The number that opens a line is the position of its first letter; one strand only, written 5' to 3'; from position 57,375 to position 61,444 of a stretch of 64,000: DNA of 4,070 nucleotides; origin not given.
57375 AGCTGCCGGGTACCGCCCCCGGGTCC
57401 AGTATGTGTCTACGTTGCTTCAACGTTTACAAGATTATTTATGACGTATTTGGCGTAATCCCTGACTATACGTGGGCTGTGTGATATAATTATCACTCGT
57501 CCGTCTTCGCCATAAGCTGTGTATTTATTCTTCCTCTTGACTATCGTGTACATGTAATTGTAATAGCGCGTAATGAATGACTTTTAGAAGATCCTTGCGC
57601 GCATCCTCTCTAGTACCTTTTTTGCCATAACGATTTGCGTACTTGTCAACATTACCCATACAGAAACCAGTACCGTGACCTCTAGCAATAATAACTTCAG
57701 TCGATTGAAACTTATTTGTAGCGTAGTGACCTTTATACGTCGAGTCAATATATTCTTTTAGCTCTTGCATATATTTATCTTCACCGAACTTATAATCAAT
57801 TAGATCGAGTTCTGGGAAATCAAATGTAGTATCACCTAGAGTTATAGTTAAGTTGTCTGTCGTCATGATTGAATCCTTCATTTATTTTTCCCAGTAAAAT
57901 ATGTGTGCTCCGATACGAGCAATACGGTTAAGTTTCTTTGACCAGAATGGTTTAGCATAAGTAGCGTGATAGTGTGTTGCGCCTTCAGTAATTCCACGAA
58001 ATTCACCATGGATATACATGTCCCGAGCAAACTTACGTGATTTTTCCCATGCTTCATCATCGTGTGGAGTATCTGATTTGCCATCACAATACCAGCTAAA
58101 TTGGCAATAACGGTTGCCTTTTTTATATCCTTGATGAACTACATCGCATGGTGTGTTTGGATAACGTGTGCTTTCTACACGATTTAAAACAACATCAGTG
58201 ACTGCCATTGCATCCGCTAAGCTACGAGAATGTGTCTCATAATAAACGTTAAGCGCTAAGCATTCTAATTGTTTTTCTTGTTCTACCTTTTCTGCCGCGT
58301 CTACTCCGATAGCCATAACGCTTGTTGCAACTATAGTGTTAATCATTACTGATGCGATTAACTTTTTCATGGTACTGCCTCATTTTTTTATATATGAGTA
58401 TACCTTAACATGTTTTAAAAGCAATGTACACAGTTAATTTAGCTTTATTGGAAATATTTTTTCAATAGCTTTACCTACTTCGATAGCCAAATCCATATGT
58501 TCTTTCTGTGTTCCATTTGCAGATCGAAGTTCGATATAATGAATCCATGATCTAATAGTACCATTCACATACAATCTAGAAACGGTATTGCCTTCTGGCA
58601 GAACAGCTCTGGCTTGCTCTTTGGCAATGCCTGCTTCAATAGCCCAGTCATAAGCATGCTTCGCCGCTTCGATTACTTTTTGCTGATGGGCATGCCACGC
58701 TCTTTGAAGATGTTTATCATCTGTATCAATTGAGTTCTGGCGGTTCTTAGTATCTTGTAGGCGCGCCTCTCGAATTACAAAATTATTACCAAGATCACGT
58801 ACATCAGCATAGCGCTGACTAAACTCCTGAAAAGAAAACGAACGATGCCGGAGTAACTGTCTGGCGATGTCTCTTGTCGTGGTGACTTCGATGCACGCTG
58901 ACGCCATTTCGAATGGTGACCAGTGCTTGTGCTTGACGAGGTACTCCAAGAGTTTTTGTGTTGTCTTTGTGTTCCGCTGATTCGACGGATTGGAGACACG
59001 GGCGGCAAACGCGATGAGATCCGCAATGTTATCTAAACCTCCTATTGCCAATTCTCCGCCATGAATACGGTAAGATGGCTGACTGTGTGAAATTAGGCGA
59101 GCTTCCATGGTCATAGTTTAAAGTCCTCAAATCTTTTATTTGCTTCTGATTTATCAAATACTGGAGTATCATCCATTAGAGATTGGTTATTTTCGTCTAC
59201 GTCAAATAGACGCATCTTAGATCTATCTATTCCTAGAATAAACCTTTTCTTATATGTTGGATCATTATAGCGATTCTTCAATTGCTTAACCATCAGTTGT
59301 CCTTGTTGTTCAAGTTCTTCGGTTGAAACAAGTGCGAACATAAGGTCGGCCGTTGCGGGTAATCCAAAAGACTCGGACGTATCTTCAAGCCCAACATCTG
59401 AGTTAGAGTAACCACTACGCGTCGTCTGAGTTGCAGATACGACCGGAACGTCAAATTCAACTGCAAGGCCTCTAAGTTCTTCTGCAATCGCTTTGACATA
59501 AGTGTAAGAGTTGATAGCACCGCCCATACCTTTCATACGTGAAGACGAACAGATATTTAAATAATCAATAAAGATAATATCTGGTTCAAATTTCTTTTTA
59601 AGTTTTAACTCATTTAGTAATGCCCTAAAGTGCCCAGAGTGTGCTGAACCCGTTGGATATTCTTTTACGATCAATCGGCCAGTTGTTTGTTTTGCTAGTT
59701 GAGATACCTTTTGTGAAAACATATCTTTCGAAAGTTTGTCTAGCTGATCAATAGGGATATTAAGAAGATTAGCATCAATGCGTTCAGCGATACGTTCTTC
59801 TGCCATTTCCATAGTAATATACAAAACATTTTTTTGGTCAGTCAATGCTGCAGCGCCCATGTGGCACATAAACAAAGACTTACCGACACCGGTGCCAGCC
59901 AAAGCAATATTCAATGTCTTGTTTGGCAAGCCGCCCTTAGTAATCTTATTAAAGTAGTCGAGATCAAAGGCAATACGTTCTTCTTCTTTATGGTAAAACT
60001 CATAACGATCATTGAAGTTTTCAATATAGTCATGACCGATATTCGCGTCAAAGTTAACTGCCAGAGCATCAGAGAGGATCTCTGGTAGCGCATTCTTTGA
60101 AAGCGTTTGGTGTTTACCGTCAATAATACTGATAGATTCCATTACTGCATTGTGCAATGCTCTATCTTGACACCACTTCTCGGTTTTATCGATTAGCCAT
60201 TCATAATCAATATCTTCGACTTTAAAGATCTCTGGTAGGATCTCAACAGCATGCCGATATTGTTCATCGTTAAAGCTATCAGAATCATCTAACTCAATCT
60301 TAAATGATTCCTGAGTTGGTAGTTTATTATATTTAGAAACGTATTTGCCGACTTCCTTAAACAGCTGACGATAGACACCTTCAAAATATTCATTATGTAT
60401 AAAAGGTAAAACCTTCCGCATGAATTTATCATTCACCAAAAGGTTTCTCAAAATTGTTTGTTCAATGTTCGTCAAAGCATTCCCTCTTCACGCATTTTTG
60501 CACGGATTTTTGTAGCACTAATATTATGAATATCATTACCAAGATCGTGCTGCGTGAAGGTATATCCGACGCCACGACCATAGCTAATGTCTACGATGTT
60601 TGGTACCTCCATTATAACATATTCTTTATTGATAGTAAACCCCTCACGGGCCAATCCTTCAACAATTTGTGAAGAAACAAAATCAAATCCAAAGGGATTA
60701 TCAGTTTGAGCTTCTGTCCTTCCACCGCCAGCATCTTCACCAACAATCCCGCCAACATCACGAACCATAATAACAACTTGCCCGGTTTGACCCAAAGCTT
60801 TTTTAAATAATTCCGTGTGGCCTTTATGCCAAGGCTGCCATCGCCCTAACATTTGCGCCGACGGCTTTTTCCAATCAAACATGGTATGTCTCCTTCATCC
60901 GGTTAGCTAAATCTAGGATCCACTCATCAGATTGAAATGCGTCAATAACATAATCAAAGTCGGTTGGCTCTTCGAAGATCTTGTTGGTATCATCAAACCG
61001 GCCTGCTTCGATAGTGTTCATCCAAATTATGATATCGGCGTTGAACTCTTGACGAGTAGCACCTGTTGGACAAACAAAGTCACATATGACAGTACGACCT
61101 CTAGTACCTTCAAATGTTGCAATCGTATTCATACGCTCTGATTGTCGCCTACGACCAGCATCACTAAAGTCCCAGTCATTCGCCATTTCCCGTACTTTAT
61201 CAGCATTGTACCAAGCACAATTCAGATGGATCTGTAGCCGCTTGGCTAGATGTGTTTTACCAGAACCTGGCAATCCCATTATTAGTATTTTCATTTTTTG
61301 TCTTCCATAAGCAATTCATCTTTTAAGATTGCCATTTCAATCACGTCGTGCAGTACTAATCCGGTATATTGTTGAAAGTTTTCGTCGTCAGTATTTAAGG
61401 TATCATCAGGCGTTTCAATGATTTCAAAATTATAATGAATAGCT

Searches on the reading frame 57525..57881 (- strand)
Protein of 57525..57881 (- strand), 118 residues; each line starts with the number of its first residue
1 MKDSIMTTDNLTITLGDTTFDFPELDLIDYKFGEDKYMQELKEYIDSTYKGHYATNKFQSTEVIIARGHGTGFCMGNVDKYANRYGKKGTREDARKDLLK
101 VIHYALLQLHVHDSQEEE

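Call 98: search_protein_families(library=pfam, proteins=[window:57525-57881:-], max_evalue=0.001)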
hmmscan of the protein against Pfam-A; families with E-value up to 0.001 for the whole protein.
window:57525-57881:- (118 aa): 1 family
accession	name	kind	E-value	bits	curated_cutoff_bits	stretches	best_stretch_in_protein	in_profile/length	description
PF11753.13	DUF3310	-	4.6e-08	33.4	24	1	51-104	5-58/60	Protein of unknwon function (DUF3310)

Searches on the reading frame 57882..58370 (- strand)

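Call 98: search_protein_families(library=pfam, proteins=[window:57882-58370:-], max_evalue=0.001)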
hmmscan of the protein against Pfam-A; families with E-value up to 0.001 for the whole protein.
window:57882-58370:- (162 aa): 1 family
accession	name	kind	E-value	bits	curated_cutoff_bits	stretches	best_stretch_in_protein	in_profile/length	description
PF07486.17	Hydrolase_2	-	7.4e-22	78.3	27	1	53-159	6-100/100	Cell Wall Hydrolase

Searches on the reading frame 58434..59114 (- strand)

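Call 98: search_protein_families(library=pfam, proteins=[window:58434-59114:-], max_evalue=0.001)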
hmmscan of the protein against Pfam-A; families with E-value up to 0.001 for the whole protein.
window:58434-59114:- (226 aa): 1 family
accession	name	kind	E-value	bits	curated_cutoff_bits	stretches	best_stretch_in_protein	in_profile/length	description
PF02511.20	Thy1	-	7.1e-44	150.3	24.8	1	32-222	11-190/191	Thymidylate synthase complementing protein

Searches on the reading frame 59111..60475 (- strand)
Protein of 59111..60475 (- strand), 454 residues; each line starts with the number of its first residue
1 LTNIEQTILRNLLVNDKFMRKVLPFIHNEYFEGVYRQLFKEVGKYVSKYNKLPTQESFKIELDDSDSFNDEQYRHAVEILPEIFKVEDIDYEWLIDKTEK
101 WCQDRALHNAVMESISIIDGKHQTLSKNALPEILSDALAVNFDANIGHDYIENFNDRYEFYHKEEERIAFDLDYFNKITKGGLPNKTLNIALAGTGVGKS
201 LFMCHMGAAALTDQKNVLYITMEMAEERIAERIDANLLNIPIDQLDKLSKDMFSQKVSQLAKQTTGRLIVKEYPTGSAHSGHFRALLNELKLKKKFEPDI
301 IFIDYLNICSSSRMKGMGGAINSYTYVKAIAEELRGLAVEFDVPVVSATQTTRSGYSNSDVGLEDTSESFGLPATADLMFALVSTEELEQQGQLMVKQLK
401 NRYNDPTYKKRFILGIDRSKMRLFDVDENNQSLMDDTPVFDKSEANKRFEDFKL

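Call 13: search_protein_families(library=phrogs, proteins=[window:59111-60475:-], max_evalue=0.001)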
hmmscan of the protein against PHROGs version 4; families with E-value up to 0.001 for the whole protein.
window:59111-60475:- (454 aa): 3 families
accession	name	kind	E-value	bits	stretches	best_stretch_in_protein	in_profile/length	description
phrog_19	-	DNA, RNA and nucleotide metabolism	2e-126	424.4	1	1-442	160-593/621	DnaB-like replicative helicase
phrog_239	-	DNA, RNA and nucleotide metabolism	7.7e-23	82.3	1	155-437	327-610/801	DNA primase/helicase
phrog_243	-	DNA, RNA and nucleotide metabolism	3.2e-14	53.6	1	185-429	34-271/273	DnaB-like replicative helicase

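Call 64: search_dna_similar(query=window:59111-60475:-, collection=phages, mode=protein, max_rows=15)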
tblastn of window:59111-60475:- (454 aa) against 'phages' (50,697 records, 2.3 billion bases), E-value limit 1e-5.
Records with a match: 2972; places in all: 2980; records where one place covers at least 80% of the query: 2715.
Best place of each record, by identity: 60-80% 220; <60% 2752.
By first word of the organism name: Escherichia 677; Synechococcus 377; Klebsiella 337; Bacillus 228; Salmonella 205; Vibrio 139; Shigella 89; Aeromonas 88; Acinetobacter 71; Cyanophage 61; and 68 more.
By host as written in the record: - 500; Escherichia coli 282; Klebsiella pneumoniae 114; Synechococcus 107; Synechococcus sp. 38; Escherichia coli O157:H7 38; Aeromonas salmonicida 36; Salmonella enterica 30; and 687 more.
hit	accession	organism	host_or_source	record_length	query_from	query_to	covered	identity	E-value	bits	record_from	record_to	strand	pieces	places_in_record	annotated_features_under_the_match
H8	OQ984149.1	Phage C48C1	-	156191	3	454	100%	71.1%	0e+0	677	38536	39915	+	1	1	DnaB-like replicative helicase | hypothetical protein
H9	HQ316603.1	Cyanophage S-SSM6b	Synechococcus sp. WH8109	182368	3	454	100%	62.3%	7e-174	546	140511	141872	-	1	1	DNA primase/helicase | hypothetical protein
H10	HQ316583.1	Synechococcus phage S-SSM4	Synechococcus sp. WH8018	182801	3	454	100%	62.3%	7e-174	546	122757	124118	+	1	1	DNA primase/helicase | hypothetical protein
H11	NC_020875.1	Synechococcus phage S-SSM4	Synechococcus sp. WH8018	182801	3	454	100%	62.3%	7e-174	546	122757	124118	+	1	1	DNA primase/helicase | 2OG-Fe(II) oxygenase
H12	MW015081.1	Synechococcus phage S-SRM01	Synechococcus sp. KCZYC6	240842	1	454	100%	61.8%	5e-180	563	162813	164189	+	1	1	DNA primase/helicase | hypothetical protein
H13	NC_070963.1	Synechococcus phage S-SRM01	Synechococcus sp. KCZYC6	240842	1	454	100%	61.8%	5e-180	563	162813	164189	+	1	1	DnaB-like replicative helicase | homing endonuclease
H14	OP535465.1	Synechococcus phage S-CREM1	Synechococcus sp. CB0101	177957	1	453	100%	61.8%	6e-180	563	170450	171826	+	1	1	DNA helicase | 2OG-Fe(II) oxygenase family protein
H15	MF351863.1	Synechococcus phage Bellamy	Synechococcus str. WH8109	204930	1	454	100%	61.3%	2e-179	562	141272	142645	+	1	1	165: DNA helicase/primase | 164: hypothetical protein | 166: hypothetical protein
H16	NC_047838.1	Synechococcus phage Bellamy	Synechococcus str. WH8109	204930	1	454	100%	61.3%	2e-179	562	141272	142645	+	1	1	165: DNA helicase/primase | 164: hypothetical protein | 166: hypothetical protein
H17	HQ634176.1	Cyanophage P-RSM3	Prochlorococcus NATL2A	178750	3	449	98%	62.0%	7e-180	563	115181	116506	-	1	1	hypothetical protein | 2OG-Fe(II) oxygenase superfamily protein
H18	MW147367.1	Synechococcus phage S-H9-2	Synechococcus sp. WH 8102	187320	4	452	99%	61.6%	8e-176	551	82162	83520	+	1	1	DNA primase-helicase | recombination protein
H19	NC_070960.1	Synechococcus phage S-H9-2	Synechococcus sp. WH 8102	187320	4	452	99%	61.6%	8e-176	551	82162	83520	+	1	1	DnaB-like replicative helicase | recombinase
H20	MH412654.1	Synechococcus phage S-T4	Synechococcus sp. WH 7803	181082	1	454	100%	60.8%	3e-179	561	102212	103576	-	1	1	DNA primase/helicase | hypothetical protein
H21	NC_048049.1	Synechococcus phage S-T4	Synechococcus sp. WH 7803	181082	1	454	100%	60.8%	3e-179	561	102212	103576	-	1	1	DNA primase/helicase | hypothetical protein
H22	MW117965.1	Synechococcus phage S-H38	Synechococcus sp. MW02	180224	1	444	98%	62.0%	2e-178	559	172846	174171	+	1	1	DNA primase/helicase | 2OG-Fe(II) oxygenase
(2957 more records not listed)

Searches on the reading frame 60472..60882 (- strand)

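Call 98: search_protein_families(library=pfam, proteins=[window:60472-60882:-], max_evalue=0.001)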
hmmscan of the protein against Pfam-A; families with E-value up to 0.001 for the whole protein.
window:60472-60882:- (136 aa): 1 family
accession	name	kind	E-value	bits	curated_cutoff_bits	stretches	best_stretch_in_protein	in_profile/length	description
PF01467.32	CTP_transf_like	-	0.0009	19.9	21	0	13-40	4-32/133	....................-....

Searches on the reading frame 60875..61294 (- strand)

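Call 98: search_protein_families(library=pfam, proteins=[window:60875-61294:-], max_evalue=0.001)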
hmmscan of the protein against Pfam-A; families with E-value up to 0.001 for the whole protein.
window:60875-61294:- (139 aa): 6 families
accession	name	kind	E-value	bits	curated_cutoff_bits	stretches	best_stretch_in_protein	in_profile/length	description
PF13238.12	AAA_18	-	2e-07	32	29.4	1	3-83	1-90/128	AAA domain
PF01583.26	APS_kinase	-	2.9e-07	31.1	21.1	1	3-84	5-92/152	Adenylylsulphate kinase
PF13671.12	AAA_33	-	5.4e-06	27.2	27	1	3-83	2-87/143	AAA domain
PF13521.12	AAA_28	-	0.00025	21.7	27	1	2-56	1-55/164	AAA domain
PF01443.25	Viral_helicase1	-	0.00043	20.6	21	1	3-68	1-57/228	Viral superfamily 1 RNA helicase core domain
PF13207.12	AAA_17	-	0.00061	20.5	27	0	6-43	1-39/136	AAA domain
